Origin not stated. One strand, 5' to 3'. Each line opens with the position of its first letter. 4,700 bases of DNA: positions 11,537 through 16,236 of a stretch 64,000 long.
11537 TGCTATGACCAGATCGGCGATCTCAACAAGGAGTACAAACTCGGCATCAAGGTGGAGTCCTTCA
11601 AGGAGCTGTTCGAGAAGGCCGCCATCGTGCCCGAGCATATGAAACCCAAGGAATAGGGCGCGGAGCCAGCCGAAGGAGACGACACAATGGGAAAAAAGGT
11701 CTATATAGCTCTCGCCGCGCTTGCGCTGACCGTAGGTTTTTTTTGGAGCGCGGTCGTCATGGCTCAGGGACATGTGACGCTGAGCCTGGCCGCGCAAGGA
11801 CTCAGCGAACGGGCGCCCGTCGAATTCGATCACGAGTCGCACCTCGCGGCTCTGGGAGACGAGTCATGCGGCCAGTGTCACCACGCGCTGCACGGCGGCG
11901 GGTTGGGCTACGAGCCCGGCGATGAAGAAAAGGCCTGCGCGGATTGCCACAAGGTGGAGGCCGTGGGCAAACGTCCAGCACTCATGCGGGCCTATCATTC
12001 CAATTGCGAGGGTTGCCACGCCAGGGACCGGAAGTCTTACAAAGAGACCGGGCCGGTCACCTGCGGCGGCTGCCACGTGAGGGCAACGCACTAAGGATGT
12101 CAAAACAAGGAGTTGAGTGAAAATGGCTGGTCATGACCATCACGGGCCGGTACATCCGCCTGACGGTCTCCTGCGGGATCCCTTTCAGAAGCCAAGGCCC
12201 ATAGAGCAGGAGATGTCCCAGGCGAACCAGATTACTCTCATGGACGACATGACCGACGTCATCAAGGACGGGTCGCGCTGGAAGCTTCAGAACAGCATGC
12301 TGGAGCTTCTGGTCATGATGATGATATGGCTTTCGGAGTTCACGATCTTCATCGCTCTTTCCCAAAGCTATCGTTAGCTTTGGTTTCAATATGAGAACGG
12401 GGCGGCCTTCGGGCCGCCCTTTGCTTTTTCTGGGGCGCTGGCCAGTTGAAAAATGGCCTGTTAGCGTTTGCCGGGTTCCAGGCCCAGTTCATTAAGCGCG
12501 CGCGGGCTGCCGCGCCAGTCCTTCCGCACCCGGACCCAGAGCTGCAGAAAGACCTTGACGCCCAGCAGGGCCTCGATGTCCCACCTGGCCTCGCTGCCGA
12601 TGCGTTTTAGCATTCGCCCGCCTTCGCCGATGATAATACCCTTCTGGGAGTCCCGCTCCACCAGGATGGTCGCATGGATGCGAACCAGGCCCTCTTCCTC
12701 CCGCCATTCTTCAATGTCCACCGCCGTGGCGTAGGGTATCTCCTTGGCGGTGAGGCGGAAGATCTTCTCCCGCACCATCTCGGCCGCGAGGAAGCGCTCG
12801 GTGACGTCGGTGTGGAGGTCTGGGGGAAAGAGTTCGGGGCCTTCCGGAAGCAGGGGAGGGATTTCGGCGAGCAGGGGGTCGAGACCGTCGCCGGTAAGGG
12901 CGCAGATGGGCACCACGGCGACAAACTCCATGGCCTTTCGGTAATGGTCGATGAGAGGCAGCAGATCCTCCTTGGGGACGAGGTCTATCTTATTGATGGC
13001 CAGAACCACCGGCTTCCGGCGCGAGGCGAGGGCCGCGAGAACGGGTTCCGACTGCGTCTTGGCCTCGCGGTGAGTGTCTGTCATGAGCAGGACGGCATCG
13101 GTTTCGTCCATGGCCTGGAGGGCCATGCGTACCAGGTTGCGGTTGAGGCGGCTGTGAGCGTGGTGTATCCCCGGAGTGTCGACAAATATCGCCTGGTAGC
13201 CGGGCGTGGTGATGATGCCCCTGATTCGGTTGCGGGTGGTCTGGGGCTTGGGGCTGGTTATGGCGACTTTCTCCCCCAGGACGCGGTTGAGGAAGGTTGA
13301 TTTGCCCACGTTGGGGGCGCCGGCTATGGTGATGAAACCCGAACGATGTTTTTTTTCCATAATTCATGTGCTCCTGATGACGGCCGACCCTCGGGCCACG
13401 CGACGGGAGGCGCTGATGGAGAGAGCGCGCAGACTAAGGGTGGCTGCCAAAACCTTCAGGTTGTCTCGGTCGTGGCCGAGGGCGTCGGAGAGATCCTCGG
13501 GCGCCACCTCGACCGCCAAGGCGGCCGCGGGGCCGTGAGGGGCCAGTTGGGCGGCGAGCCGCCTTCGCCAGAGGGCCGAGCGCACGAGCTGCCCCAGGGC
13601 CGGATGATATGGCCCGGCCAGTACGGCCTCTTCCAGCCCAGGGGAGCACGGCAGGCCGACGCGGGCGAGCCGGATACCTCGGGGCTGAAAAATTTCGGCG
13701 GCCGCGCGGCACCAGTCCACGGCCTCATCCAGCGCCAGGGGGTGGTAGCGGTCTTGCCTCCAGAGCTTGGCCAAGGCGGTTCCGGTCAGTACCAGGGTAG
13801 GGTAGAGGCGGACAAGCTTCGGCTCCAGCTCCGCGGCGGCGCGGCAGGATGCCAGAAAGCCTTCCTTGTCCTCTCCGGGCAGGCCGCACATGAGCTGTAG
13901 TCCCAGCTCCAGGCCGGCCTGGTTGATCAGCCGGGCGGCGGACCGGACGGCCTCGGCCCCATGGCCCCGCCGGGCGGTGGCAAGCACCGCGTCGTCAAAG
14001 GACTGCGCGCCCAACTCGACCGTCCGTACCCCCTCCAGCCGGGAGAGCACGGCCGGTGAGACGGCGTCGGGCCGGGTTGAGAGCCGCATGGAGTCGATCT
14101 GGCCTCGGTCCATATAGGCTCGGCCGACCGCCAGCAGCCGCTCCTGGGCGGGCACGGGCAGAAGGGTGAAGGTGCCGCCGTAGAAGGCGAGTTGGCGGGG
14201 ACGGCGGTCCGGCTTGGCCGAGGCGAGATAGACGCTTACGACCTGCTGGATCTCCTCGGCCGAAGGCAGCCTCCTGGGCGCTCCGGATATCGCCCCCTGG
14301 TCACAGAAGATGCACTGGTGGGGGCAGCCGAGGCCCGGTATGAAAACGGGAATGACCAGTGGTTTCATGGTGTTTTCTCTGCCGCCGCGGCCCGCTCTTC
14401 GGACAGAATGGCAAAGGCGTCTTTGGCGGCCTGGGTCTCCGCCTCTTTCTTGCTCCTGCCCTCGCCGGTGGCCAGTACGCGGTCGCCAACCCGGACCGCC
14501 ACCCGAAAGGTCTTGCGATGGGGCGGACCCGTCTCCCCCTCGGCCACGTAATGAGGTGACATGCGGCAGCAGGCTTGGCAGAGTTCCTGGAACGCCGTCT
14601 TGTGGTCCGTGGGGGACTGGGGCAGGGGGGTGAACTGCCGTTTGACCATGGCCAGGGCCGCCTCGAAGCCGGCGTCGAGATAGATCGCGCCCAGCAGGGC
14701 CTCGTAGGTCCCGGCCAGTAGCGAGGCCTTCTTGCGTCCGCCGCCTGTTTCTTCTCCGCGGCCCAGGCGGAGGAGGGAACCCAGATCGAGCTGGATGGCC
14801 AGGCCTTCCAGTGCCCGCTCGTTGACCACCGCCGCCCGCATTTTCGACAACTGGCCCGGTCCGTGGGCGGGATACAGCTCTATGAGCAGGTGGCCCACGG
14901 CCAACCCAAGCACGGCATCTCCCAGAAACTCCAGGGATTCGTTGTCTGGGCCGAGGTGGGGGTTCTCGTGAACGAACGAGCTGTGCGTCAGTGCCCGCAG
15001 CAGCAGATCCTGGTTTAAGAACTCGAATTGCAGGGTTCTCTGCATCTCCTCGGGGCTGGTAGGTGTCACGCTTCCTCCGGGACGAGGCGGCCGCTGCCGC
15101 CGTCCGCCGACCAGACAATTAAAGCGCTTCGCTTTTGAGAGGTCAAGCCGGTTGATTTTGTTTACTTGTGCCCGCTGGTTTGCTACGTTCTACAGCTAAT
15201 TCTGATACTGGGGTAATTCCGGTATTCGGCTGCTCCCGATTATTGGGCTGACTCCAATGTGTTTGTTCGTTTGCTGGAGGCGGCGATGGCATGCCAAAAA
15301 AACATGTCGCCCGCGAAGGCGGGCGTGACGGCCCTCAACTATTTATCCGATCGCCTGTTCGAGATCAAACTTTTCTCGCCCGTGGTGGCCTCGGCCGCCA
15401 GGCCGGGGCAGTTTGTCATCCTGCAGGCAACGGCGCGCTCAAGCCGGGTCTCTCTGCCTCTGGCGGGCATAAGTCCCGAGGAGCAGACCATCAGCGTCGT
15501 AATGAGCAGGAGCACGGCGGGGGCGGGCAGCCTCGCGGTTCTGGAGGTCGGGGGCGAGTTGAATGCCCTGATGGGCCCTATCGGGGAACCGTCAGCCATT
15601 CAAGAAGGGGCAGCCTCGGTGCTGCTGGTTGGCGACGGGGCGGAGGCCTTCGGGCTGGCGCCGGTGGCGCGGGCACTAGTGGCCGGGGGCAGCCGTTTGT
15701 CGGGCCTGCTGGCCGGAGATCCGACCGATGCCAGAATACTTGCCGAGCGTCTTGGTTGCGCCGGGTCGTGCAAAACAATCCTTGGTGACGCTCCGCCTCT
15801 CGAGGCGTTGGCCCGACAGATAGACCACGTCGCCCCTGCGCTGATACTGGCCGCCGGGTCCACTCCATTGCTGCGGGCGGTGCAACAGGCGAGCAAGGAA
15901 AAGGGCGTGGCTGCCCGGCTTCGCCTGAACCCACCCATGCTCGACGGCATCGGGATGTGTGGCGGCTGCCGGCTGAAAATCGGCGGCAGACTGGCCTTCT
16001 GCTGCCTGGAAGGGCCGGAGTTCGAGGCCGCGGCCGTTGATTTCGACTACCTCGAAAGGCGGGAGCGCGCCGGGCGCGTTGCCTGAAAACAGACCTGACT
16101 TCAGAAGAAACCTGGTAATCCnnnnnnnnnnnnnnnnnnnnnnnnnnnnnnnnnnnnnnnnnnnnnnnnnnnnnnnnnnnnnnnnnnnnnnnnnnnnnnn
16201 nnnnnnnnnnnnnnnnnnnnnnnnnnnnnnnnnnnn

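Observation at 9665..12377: Tmc-like membrane redox module (cytochrome b – HdrD-like CCG protein – tetraheme cytochrome c) fused to the 3' end of the nuo operon, with inverted gene order and no TmcD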

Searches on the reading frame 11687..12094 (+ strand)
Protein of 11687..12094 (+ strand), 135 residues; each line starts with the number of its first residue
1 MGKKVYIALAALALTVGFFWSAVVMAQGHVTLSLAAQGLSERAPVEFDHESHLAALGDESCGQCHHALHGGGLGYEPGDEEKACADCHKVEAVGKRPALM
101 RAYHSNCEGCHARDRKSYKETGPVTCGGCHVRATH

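Call 8: search_protein_families(library=pfam, proteins=[window:11687-12094:+], max_evalue=0.01)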
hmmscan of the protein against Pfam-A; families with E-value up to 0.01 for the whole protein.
window:11687-12094:+ (135 aa): 3 families
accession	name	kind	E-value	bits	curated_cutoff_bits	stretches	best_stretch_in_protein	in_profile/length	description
PF02085.21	Cytochrom_CIII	-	9.2e-16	58.5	22.9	1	38-130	14-101/101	Class III cytochrome C family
PF14522.11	Cytochrome_C7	-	2.3e-06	27.8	24.8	2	45-111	1-66/67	Cytochrome c7 and related cytochrome c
PF09699.15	Paired_CXXCH_1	-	8.3e-05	22.6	20.6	0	81-115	6-40/41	Doubled CXXCH motif (Paired_CXXCH_1)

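Call 9: search_protein_families(library=ncbifam, proteins=[window:11687-12094:+], max_evalue=0.01)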
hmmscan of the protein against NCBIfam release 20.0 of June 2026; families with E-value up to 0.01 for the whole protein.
window:11687-12094:+ (135 aa): 7 families
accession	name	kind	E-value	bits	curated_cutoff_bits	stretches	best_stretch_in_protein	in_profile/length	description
NF045722.1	c3_cytochr_TmcA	equivalog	1.4e-27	96.1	114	1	2-131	2-125/125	acidic tetraheme cytochrome c3 TmcA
NF045713.1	CxxCH_16_HmcA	equivalog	3.6e-12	45.7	400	2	58-132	174-254/541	sulfate respiration complex hexadecaheme cytochrome HmcA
NF043011.1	CytC7_Geobact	equivalog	5.5e-07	30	120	1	10-94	6-80/89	cytochrome c7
NF041781.1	mnquin_red_QrcA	equivalog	2.6e-06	27.1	180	1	41-97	27-80/174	menaquinone reductase multiheme cytochrome c subunit QrcA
NF008659.0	PRK11659.1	equivalog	0.00041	20.1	184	1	79-132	44-84/188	cytochrome c nitrite reductase pentaheme subunit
NF045784.1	9HemeCytC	equivalog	0.0014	18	640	0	61-131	256-320/328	nine-heme cytochrome c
NF047727.1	4hemeCytCCctA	equivalog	0.0035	17.5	180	1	2-115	2-108/109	tetraheme c-type cytochrome CctA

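Call 80: search_solved_structures(query=window:11687-12091:+, max_evalue=0.01)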
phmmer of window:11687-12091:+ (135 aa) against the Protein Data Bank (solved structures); distinct sequences matched with E-value up to 0.01: 10.
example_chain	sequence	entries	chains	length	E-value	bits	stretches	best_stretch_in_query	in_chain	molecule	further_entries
3cao_A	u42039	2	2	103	2e-17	66.7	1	36-132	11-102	CYTOCHROME C3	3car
1z1n_X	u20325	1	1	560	4.2e-17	65.7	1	53-132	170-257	sixteen heme cytochrome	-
1h29_A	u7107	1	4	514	5.2e-17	65.4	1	57-131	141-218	HIGH-MOLECULAR-WEIGHT CYTOCHROME C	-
1gws_A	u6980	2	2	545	1.1e-16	64.3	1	57-131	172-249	HIGH-MOLECULAR-WEIGHT CYTOCHROME C | High-molecular-weight cytochrome c precursor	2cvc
2e84_A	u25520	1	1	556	5.7e-15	58.7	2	59-132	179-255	High-molecular-weight cytochrome c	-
2bq4_A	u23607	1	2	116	1.7e-08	37.8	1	44-131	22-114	BASIC CYTOCHROME C3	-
1w7o_A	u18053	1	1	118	6.4e-08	35.9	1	44-131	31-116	CYTOCHROME C3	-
2cy3_A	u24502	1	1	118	3.9e-07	33.4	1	44-131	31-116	CYTOCHROME C3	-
1gyo_A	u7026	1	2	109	0.00045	23.5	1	45-133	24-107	CYTOCHROME C3, A DIMERIC CLASS III C-TYPE CYTOCHROME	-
6btm_A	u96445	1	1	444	0.00093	22.4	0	45-130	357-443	Alternative Complex III subunit A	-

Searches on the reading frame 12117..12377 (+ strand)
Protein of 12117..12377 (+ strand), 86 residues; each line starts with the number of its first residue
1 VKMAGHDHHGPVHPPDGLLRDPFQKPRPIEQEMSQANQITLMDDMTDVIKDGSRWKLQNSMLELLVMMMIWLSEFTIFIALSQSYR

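Call 8: search_protein_families(library=pfam, proteins=[window:12117-12377:+], max_evalue=0.01)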
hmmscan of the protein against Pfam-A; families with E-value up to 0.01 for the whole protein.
window:12117-12377:+ (86 aa): 0 families

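Call 9: search_protein_families(library=ncbifam, proteins=[window:12117-12377:+], max_evalue=0.01)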
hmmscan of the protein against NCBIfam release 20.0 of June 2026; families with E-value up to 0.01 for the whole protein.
window:12117-12377:+ (86 aa): 0 families

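Call 62: find_homologous_proteins(query=A4, max_evalue=0.001)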
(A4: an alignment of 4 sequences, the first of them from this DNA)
Query A4 (4 sequences) (84 aa, profile of the alignment): 10 proteins with E <= 0.001 among 237 candidates.
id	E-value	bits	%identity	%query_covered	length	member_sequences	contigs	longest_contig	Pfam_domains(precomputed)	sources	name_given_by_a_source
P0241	1.3e-48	181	76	100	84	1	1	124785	-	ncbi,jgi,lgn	jgi:hypothetical protein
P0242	1.9e-48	180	71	98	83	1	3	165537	-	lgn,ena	-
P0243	2.5e-48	180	64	100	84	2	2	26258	-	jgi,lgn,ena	-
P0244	4.0e-48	179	100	100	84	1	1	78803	-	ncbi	ncbi:MAG: hypothetical protein V2A77_08490 [Pseudomonadota bacterium]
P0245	5.9e-47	176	69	100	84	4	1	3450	-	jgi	jgi:hypothetical protein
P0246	5.9e-45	169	65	100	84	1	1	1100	-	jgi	jgi:hypothetical protein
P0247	1.9e-43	164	67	100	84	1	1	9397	-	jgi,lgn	jgi:hypothetical protein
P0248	1.6e-41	158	64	99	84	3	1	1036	-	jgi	-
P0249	2.4e-41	158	64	100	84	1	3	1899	-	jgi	jgi:hypothetical protein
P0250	1.7e-27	113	61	82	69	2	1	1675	-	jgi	jgi:hypothetical protein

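Call 82: list_cluster_members(proteins=[P0241, P0123, P0244, P0121, P0243, P0127])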
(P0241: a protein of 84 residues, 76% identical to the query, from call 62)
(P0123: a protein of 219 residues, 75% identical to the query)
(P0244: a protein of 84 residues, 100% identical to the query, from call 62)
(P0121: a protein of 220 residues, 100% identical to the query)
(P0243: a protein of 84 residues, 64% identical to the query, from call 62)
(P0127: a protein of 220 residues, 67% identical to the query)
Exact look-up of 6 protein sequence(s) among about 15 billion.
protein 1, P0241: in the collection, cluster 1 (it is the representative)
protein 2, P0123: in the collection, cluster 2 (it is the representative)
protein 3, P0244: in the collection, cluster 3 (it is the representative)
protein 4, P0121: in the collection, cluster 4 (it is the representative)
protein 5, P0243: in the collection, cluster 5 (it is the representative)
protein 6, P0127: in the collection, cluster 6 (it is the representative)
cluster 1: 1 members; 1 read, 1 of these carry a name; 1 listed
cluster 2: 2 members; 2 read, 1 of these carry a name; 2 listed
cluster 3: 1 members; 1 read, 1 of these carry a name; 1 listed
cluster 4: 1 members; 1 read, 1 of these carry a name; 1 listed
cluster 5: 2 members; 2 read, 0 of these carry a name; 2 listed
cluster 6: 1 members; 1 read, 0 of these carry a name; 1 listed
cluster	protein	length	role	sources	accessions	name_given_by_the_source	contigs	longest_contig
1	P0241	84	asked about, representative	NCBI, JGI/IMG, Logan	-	hypothetical protein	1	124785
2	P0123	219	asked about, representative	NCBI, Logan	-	-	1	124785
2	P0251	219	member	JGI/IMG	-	nitrate reductase gamma subunit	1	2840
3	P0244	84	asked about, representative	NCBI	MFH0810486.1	MAG: hypothetical protein V2A77_08490 [Pseudomonadota bacterium]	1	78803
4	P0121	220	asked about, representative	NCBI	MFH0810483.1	MAG: nitrate reductase [Pseudomonadota bacterium]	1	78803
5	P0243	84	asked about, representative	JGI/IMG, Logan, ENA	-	-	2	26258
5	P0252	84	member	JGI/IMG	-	-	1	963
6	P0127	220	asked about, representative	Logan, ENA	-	-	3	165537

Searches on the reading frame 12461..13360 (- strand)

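Call 8: search_protein_families(library=pfam, proteins=[window:12461-13360:-], max_evalue=0.01)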
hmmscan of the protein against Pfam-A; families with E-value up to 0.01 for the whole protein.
window:12461-13360:- (299 aa): 9 families
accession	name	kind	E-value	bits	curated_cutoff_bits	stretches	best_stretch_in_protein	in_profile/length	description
PF01926.29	MMR_HSR1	-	7.3e-25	87.7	21.9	1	10-124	2-113/113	50S ribosome-binding GTPase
PF07650.23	KH_2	-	7.4e-22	77.4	22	1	207-283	1-78/78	KH domain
PF02421.24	FeoB_N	-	9.8e-14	51.6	27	1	10-167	3-156/156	Ferrous iron transport protein B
PF00009.33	GTP_EFTU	-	2.7e-12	47.1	26.5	1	45-170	51-185/188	Elongation factor Tu GTP binding domain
PF00350.29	Dynamin_N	-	3.4e-10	40.7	27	2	10-43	1-34/168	Dynamin family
PF03193.22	RsgA_GTPase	-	2.9e-07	30.9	30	0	6-67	105-170/174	RsgA GTPase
PF04548.22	AIG1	-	0.00014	21.7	27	1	12-111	5-107/212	AIG1 family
PF10662.15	PduV-EutP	-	0.00081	19.7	21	1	56-164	37-138/143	Ethanolamine utilisation - propanediol utilisation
PF13401.12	AAA_22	-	0.0063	17.3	27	0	6-132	4-100/130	AAA domain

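Call 9: search_protein_families(library=ncbifam, proteins=[window:12461-13360:-], max_evalue=0.01)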
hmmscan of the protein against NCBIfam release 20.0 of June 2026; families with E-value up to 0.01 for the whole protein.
window:12461-13360:- (299 aa): 32 families (the best 25 are shown)
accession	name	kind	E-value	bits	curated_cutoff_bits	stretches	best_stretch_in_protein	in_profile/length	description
NF000908.1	PRK00089.1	equivalog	5e-110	367.4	237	1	5-293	1-290/291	GTPase Era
TIGR00436.1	era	equivalog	1.7e-84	283.4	116.25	1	8-277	1-270/270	GTPase Era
TIGR03594.1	GTPase_EngA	equivalog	4.5e-31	108.3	306.7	1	10-174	3-163/432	ribosome biogenesis GTPase Der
TIGR00231.1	small_GTP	domain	1.1e-27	96.8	42.5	1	8-163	4-158/164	GTP-binding protein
NF003661.0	PRK05291.1-3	equivalog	4.5e-24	85.6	380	1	6-167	214-366/448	tRNA uridine-5-carboxymethylaminomethyl(34) synthesis GTPase MnmE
NF002828.0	PRK03003.1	equivalog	1.8e-21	76.3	631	1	6-176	39-205/477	ribosome biogenesis GTPase Der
TIGR00450.1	mnmE_trmE_thdF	equivalog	1.3e-19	70.7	252.6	1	3-132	205-333/446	tRNA uridine-5-carboxymethylaminomethyl(34) synthesis GTPase MnmE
TIGR03918.1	GTP_HydF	equivalog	1.7e-19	69.9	325.55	1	9-173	9-169/392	[FeFe] hydrogenase H-cluster maturation GTPase HydF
NF007071.0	PRK09518.1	equivalog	4.2e-19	68.5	953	1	4-131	268-395/706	bifunctional cytidylate kinase/GTPase Der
TIGR03596.1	GTPase_YlqF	equivalog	8e-14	51.6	208.2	1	10-68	121-176/276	ribosome biogenesis GTPase YlqF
TIGR03598.1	GTPase_YsxC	equivalog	3.3e-12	46.5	124.45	1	10-166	21-184/186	ribosome biogenesis GTP-binding protein YihA/YsxC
NF008956.1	PRK12299.1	equivalog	1.6e-10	40.5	300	1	11-167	162-321/327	GTPase ObgE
TIGR03156.1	GTP_HflX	equivalog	1.7e-10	40.3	216.75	1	7-167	189-347/351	GTPase HflX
TIGR02729.1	Obg_CgtA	equivalog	7.9e-10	38.3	280.25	1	10-167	160-324/329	Obg family GTPase CgtA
TIGR03597.1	GTPase_YqeH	equivalog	2.5e-09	36.8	297.4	1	9-73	157-223/361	ribosome biogenesis GTPase YqeH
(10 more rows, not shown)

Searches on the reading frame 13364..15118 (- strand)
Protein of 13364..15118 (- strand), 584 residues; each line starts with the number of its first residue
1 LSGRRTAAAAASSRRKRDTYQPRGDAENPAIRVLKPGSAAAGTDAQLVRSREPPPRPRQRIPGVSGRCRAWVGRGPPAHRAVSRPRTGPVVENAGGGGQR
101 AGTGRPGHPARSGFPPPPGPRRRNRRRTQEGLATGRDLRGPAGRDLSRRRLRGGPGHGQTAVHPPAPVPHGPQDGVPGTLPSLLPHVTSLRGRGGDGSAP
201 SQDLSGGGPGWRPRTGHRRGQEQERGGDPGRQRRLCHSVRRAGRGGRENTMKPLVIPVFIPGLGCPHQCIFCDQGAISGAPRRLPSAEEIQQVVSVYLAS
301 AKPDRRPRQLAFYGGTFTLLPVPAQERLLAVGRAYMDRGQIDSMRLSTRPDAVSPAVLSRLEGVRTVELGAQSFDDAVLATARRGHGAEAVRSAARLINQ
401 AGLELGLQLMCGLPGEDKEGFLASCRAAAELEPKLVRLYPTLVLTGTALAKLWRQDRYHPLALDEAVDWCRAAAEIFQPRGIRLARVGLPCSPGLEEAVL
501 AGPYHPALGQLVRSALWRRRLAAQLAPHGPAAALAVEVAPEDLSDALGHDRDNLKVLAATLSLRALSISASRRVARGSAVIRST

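Call 8: search_protein_families(library=pfam, proteins=[window:13364-15118:-], max_evalue=0.01)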
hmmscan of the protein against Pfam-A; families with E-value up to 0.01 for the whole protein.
window:13364-15118:- (584 aa): 2 families
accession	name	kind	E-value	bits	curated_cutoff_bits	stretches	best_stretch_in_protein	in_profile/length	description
PF16199.10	Radical_SAM_C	-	5.8e-17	62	31.9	1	433-516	1-83/85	Radical_SAM C-terminal domain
PF04055.27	Radical_SAM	-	7.1e-16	59.2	29.5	1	260-423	2-161/166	Radical SAM superfamily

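Call 9: search_protein_families(library=ncbifam, proteins=[window:13364-15118:-], max_evalue=0.01)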
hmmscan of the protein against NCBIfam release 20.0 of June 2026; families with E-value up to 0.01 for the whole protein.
window:13364-15118:- (584 aa): 19 families
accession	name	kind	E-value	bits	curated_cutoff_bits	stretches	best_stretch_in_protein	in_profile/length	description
TIGR01211.1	ELP3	subfamily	4.4e-23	81.5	350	1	344-516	195-368/522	tRNA uridine(34) 5-carboxymethylaminomethyl modification radical SAM/GNAT enzyme Elp3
TIGR01212.1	TIGR01212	equivalog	3.9e-19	68.9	180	1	269-480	40-254/302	tRNA modification radical SAM protein MnmL/YtqA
TIGR04013.1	B12_SAM_MJ_1487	hypoth_equivalog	1.4e-17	63.7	251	1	264-451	159-355/382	TIGR04013 family B12-binding domain/radical SAM domain-containing protein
NF006067.1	PRK08208.1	equivalog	3.5e-16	59.2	380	1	265-456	45-242/427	STM4012 family radical SAM protein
TIGR00539.1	hemN_rel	equivalog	2.3e-12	46.7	205.4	1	265-455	10-203/361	radical SAM family heme chaperone HemW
TIGR03994.1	rSAM_HemZ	equivalog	2.8e-11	43.2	321.4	1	264-477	93-310/401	coproporphyrinogen dehydrogenase HemZ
TIGR00538.1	hemN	equivalog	1.1e-08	34.3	324.95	1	249-438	45-237/454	oxygen-independent coproporphyrinogen III oxidase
TIGR03471.1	HpnJ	equivalog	2.7e-07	29.9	577.6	1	261-455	202-389/472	hopanoid biosynthesis associated radical SAM protein HpnJ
TIGR04107.1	rSAM_HutW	equivalog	4.7e-06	25.7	400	1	363-479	151-269/419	heme anaerobic degradation radical SAM methyltransferase ChuW/HutW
TIGR04072.2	rSAM_ladder_B12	equivalog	1.6e-05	23.8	360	1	264-451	188-370/443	lipid biosynthesis B12-binding/radical SAM protein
NF033712.0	B12_rSAM_KedN5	subfamily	0.00016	20.1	700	1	369-450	307-388/624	KedN5 family methylcobalamin-dependent radical SAM C-methyltransferase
NF010916.0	PRK14336.1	equivalog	0.00039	19.3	606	1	364-428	234-300/418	tRNA (N6-isopentenyl adenosine(37)-C2)-methylthiotransferase MiaB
NF006385.0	PRK08629.1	equivalog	0.00062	18.6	355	1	340-443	131-238/439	coproporphyrinogen III oxidase family protein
NF006060.0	PRK08207.1-3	equivalog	0.0015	17.4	653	1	308-438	206-341/477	coproporphyrinogen III oxidase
NF006061.0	PRK08207.1-4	equivalog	0.0026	16.6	702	1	312-436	234-363/501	coproporphyrinogen III oxidase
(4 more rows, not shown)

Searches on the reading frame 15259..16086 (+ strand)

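Call 55: search_protein_families(library=ncbifam, proteins=[window:15259-16086:+], max_evalue=1e-20)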
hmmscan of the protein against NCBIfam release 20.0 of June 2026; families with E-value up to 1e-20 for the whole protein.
window:15259-16086:+ (275 aa): 3 families
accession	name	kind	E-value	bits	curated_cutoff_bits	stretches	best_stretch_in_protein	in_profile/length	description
NF004862.0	PRK06222.1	subfamily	9.4e-47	159.8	220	1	27-270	8-258/281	sulfide/dihydroorotate dehydrogenase-like FAD/NAD-binding protein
NF009414.0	PRK12778.1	equivalog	1.2e-40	139.5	1103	1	28-270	9-258/752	bifunctional dihydroorotate dehydrogenase B NAD binding subunit/NADPH-dependent glutamate synthase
NF009413.0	PRK12775.1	equivalog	3.6e-28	97.9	1895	1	29-270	10-258/1006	putative trifunctional 2-polyprenylphenol hydroxylase/glutamate synthase subunit beta/ferritin domain-containing protein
